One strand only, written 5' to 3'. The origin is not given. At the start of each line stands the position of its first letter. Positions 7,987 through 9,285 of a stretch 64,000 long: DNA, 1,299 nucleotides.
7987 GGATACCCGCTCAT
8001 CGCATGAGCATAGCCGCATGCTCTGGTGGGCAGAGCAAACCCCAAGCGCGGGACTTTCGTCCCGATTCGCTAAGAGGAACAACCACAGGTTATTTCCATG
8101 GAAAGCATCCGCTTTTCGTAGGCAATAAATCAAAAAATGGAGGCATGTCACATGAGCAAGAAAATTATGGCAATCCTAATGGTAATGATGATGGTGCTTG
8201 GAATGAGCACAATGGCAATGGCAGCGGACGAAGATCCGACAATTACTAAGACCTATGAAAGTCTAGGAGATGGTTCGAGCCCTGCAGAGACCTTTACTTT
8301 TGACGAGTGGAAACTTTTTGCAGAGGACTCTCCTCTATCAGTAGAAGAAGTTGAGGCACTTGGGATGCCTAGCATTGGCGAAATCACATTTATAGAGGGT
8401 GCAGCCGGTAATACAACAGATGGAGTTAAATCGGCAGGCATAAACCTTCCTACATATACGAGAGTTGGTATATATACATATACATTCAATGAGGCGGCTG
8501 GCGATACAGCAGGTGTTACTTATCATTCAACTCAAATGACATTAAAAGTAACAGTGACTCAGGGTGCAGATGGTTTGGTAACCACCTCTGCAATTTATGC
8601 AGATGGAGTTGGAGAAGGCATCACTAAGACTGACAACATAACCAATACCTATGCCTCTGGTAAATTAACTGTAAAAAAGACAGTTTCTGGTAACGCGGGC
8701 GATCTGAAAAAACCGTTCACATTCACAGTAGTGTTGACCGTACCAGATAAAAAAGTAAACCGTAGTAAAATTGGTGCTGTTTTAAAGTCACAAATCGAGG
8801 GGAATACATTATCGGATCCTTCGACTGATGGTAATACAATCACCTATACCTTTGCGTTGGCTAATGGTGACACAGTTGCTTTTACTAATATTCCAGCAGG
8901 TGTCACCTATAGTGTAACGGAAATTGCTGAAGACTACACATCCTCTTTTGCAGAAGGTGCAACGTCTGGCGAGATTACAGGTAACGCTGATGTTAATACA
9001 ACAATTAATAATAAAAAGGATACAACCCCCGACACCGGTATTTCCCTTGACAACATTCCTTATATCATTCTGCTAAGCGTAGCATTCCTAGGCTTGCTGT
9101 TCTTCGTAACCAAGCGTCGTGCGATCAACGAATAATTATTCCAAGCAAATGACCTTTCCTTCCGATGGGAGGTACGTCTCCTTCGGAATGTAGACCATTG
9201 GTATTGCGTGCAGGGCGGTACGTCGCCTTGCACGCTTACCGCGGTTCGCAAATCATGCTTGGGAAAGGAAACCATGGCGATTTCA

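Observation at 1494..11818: Complete FCT/T-antigen-type pilus operon in a Clostridia-like genome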

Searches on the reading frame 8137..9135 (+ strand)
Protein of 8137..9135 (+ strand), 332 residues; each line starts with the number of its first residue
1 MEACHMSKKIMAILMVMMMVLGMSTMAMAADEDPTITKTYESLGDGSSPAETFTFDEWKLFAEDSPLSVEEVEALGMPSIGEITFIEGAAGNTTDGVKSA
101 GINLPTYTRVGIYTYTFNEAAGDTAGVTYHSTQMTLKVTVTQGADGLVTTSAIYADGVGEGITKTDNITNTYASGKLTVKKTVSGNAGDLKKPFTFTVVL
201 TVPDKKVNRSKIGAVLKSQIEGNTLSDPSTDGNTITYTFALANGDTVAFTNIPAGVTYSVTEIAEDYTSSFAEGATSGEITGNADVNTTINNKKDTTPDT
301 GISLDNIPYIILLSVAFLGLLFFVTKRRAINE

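Call 3: search_protein_families(library=pfam, proteins=[window:8137-9135:+], max_evalue=0.01)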
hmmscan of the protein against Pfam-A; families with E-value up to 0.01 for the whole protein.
window:8137-9135:+ (332 aa): 3 families
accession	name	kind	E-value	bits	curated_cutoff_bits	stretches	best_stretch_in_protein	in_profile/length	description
PF24547.1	DUF7601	-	6.4e-19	69.1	27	1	175-293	1-115/116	Domain of unknown function (DUF7601)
PF12892.13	FctA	-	8.9e-10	39.8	22.1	1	36-172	3-119/120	Spy0128-like isopeptide containing domain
PF19407.5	DUF5979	-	0.00023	22.2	25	1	177-292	1-101/104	Domain of unknown function (DUF5979)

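Call 4: search_protein_families(library=ncbifam, proteins=[window:8137-9135:+], max_evalue=0.01)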
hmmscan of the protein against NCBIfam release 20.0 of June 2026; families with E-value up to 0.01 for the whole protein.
window:8137-9135:+ (332 aa): 3 families
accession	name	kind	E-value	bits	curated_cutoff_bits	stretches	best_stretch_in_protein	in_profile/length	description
NF033396.0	pilus_ancill_1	equivalog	3.1e-16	59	600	1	175-330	585-734/737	pilus ancillary protein 1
TIGR03786.1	strep_pil_rpt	domain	7e-09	35.8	31.85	1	106-172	5-69/70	streptococcal pilin isopeptide linkage domain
NF040942.2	hypo_ExtJ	equivalog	0.0012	19.2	52.5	1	8-38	2-32/77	selenite/tellurite reduction operon protein ExtJ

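Call 5: search_solved_structures(query=window:8137-9135:+, max_evalue=1, show_alignments=2)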
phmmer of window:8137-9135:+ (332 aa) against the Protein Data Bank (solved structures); distinct sequences matched with E-value up to 1: 11.
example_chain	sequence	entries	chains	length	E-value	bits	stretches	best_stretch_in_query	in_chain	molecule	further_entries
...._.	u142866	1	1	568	6.1e-26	94.8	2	89-287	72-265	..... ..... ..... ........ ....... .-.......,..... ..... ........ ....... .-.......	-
6bbw_A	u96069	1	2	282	9.2e-18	68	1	106-266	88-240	Major pilin backbone protein T-antigen, T3.2.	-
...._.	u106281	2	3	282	8e-14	55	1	90-286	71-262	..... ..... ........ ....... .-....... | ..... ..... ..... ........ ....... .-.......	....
3b2m_A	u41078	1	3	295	5.2e-12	49.1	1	74-290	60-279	Putative uncharacterized protein SPy0128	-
6bbt_A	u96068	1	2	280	1.7e-11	47.4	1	93-280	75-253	Major pilin backbone protein T-antigen, T13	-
3gld_A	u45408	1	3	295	2.1e-11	47.1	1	74-290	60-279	Pilin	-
3gle_A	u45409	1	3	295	6e-11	45.6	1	74-290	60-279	Pilin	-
7f7y_A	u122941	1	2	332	4.5e-06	29.6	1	176-284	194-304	PitB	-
4s3l_A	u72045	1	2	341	7e-06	28.9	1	176-285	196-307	Major Pilin Protein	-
2xi9_A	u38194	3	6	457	0.3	13.8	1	175-268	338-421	ANCILLARY PROTEIN 1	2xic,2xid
4bug_A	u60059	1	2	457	0.3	13.7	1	175-268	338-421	ANCILLARY PROTEIN 1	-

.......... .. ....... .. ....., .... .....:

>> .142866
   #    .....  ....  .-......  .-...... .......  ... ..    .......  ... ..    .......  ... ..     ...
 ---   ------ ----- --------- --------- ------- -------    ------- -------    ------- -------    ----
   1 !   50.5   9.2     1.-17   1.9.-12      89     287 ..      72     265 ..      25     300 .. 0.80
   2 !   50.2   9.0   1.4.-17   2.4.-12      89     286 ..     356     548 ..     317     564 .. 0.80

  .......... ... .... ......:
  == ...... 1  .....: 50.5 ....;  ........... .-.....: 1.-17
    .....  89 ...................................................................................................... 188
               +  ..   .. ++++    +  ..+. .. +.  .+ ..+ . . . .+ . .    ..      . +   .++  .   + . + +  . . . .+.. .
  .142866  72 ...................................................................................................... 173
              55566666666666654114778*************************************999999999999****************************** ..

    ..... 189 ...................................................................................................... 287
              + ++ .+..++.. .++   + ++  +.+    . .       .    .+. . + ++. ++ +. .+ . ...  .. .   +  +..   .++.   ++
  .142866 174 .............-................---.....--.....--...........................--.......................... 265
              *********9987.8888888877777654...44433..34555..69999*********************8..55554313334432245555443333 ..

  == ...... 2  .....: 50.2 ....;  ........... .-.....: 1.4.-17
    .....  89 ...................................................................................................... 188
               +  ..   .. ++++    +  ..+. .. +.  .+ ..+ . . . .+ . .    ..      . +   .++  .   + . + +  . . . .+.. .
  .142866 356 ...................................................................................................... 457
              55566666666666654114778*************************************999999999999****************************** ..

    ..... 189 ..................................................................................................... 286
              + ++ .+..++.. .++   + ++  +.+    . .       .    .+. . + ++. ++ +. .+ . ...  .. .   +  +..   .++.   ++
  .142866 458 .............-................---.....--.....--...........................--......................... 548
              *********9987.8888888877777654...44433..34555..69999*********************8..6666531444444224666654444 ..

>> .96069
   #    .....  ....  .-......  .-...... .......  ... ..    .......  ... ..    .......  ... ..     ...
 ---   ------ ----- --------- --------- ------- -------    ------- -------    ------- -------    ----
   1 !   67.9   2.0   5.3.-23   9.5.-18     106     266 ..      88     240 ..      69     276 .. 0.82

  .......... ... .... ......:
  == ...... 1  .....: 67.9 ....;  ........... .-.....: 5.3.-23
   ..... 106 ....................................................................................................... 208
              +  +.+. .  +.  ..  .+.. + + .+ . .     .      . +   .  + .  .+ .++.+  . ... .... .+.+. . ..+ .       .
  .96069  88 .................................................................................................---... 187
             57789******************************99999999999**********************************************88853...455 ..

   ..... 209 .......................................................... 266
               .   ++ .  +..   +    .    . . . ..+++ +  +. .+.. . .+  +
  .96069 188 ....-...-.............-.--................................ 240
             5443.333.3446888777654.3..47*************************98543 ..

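Call 43: search_solved_structures(query=window:8152-9135:+, max_evalue=1e-8, show_alignments=5)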
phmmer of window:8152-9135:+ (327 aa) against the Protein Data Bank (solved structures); distinct sequences matched with E-value up to 1e-8: 7.
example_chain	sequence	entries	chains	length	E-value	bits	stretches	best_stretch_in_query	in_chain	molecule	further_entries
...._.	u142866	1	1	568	7.7e-26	94.5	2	84-282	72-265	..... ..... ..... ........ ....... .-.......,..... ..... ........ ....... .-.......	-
6bbw_A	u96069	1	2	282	8.6e-18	68.1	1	101-261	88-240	Major pilin backbone protein T-antigen, T3.2.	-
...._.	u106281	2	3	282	8.9e-14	54.9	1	85-281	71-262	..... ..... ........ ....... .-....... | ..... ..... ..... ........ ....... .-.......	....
3b2m_A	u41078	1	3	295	5.1e-12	49.1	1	69-285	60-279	Putative uncharacterized protein SPy0128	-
6bbt_A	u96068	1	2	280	1.6e-11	47.5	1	88-275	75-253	Major pilin backbone protein T-antigen, T13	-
3gld_A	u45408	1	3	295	2e-11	47.2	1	69-285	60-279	Pilin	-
3gle_A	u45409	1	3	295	5.9e-11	45.6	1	69-285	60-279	Pilin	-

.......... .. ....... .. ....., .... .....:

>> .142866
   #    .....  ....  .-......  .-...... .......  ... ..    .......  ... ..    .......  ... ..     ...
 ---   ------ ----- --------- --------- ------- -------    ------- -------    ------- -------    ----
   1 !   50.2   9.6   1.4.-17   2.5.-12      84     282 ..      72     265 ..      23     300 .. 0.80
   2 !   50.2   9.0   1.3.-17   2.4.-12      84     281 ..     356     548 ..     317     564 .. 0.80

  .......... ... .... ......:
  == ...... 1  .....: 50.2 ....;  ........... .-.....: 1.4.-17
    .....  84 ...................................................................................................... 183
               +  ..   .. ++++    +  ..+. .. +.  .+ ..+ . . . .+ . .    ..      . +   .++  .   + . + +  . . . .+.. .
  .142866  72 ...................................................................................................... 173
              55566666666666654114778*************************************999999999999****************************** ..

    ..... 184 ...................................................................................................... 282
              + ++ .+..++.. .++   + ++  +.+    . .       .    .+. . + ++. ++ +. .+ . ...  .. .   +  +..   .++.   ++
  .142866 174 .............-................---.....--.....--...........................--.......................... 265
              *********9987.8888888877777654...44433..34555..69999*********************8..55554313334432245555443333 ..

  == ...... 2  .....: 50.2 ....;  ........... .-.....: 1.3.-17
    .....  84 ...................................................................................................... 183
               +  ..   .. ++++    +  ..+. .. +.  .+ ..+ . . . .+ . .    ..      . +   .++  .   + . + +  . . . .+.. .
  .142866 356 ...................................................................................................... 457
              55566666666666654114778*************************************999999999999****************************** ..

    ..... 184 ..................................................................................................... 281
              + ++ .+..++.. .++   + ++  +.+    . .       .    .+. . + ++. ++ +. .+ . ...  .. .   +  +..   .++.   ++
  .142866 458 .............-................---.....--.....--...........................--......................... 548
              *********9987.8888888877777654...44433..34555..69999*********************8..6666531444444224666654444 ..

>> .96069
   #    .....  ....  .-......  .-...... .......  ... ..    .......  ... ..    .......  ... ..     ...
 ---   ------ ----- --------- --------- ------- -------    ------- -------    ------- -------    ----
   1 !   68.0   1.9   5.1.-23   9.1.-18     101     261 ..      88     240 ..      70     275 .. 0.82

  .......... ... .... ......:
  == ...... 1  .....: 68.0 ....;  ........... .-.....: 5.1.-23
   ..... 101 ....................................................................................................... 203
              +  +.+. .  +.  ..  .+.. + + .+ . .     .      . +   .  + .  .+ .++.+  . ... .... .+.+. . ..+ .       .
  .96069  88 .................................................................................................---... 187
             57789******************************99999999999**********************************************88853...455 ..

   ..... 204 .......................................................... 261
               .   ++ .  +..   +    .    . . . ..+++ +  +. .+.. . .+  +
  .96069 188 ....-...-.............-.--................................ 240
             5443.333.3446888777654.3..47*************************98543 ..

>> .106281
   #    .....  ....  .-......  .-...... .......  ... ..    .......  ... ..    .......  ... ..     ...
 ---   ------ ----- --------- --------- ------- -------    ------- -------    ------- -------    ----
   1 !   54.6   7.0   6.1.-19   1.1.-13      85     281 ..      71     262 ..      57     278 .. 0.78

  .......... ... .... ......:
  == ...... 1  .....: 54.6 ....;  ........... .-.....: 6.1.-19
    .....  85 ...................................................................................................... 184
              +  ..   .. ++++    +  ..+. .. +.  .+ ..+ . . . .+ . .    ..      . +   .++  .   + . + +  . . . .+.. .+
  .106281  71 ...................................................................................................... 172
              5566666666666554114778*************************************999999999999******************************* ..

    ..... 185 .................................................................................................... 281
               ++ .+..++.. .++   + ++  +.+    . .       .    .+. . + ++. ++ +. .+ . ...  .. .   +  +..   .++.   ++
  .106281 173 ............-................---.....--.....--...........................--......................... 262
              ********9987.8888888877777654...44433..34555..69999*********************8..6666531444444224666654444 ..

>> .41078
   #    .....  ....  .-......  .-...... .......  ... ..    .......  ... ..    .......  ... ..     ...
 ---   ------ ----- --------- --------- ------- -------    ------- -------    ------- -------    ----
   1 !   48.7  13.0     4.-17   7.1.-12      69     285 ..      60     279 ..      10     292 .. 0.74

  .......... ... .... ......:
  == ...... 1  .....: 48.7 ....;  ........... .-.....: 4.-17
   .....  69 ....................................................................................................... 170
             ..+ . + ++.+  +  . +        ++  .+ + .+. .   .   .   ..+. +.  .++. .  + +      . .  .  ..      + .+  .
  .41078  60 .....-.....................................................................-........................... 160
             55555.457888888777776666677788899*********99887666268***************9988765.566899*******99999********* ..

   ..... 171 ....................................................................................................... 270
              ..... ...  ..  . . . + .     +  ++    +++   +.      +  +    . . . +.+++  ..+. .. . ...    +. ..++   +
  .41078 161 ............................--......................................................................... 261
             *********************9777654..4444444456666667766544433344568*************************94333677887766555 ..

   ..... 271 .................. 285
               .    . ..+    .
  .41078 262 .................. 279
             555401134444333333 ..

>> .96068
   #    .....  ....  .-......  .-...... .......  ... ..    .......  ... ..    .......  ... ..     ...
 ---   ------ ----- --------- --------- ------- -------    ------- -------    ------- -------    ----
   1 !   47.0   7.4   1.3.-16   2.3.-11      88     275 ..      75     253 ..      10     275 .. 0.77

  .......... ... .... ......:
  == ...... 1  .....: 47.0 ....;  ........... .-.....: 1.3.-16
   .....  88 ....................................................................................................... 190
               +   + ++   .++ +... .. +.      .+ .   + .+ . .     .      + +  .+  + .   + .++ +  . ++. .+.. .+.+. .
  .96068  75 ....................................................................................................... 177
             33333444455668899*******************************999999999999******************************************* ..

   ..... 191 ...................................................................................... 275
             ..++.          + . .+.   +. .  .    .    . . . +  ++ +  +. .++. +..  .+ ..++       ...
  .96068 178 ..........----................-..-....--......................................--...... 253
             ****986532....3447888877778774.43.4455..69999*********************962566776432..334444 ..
